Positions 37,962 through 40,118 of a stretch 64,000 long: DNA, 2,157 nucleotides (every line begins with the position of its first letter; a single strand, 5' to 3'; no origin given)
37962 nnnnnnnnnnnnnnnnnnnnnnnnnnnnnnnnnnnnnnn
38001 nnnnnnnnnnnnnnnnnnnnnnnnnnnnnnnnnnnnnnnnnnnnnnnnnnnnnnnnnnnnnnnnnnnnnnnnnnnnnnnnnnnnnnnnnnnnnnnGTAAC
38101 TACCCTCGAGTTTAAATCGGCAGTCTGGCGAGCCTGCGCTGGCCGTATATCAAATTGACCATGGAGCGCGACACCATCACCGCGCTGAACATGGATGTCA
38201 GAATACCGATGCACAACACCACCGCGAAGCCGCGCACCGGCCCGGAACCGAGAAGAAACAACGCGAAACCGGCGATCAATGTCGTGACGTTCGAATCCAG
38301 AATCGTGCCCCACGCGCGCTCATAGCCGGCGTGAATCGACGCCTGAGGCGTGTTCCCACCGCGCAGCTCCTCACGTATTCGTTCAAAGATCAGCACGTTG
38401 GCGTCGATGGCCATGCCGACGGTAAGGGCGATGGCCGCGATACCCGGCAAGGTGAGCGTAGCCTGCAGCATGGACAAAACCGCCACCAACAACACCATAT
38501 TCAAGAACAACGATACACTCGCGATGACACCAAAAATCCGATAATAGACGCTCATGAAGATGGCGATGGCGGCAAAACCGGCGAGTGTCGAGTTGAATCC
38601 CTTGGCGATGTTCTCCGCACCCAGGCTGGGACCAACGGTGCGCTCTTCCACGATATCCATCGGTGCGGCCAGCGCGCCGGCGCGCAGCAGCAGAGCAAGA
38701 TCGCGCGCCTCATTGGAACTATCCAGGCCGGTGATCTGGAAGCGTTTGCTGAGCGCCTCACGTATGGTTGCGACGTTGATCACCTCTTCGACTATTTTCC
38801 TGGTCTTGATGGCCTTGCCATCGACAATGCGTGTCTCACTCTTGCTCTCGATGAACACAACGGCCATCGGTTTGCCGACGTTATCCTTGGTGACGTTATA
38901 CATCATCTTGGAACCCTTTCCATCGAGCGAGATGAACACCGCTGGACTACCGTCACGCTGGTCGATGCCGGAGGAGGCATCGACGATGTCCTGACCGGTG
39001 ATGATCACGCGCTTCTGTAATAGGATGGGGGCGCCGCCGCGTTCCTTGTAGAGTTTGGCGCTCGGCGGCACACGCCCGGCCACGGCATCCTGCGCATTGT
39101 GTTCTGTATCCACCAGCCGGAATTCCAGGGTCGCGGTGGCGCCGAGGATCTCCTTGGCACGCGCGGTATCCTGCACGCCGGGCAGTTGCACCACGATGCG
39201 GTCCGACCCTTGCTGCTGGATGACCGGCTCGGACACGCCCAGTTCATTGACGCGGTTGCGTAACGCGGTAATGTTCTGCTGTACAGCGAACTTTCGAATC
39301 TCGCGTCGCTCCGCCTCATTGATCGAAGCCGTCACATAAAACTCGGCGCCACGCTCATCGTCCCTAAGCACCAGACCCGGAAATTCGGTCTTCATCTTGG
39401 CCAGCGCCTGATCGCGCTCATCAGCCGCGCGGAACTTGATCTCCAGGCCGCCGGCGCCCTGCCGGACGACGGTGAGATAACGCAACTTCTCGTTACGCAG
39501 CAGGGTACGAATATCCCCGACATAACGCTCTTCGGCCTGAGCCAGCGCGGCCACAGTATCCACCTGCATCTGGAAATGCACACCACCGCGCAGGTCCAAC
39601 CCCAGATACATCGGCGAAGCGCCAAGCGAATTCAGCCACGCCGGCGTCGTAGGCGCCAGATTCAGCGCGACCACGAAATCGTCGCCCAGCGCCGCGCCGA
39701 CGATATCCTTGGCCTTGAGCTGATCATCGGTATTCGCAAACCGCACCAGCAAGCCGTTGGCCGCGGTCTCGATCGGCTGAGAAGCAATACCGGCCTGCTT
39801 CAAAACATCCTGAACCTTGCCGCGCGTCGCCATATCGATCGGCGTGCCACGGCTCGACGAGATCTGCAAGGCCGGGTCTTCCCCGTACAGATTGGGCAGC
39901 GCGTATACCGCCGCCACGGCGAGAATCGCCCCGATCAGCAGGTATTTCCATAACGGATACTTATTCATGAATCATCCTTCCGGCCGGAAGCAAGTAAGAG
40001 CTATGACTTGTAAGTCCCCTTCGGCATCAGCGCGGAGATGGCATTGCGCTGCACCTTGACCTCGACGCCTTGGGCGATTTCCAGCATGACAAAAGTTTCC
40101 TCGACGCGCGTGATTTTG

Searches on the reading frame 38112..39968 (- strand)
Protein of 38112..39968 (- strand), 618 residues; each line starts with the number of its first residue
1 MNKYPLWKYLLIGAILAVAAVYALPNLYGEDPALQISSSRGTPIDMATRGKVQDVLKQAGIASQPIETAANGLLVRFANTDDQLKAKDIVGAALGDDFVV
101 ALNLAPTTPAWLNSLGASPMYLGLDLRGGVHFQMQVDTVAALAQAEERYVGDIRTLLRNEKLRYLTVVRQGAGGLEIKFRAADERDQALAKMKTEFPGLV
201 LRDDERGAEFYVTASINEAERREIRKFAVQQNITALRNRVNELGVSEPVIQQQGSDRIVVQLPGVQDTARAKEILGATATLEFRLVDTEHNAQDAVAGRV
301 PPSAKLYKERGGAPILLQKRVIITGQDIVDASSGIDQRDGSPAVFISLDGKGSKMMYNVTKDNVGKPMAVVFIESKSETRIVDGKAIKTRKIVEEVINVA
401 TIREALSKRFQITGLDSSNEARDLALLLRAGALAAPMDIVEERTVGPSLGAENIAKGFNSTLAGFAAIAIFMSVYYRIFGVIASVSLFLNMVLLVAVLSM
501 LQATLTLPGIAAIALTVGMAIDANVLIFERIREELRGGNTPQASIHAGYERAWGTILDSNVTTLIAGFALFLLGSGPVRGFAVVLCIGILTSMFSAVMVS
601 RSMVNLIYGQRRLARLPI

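Call 70: search_protein_families(library=pfam, proteins=[window:38112-39968:-], max_evalue=0.00001)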
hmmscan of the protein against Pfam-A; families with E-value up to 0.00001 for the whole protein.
window:38112-39968:- (618 aa): 6 families
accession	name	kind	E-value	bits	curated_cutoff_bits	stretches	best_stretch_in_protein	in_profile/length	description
PF13721.11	SecD-TM1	-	1.2e-39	135.3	30.5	1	1-102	1-103/103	SecD export protein N-terminal TM region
PF22599.2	SecDF_P1_head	-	2.3e-35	121.4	27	1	307-435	5-114/114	SecDF, P1 head subdomain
PF21760.3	SecD_1st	-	4.7e-30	103.3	27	1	229-287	1-59/60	Protein translocase subunit SecDF, P1 domain, N-terminal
PF02355.23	SecD_SecF_C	-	1.3e-20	74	20.5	1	438-606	14-185/189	Protein export membrane protein SecD/SecF, C-terminal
PF03176.21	MMPL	-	3e-09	36.7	20.5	1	478-600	174-295/333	MMPL family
PF07549.19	Sec_GG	-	1.4e-06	28.1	20.3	1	114-138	2-26/28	SecD/SecF GG Motif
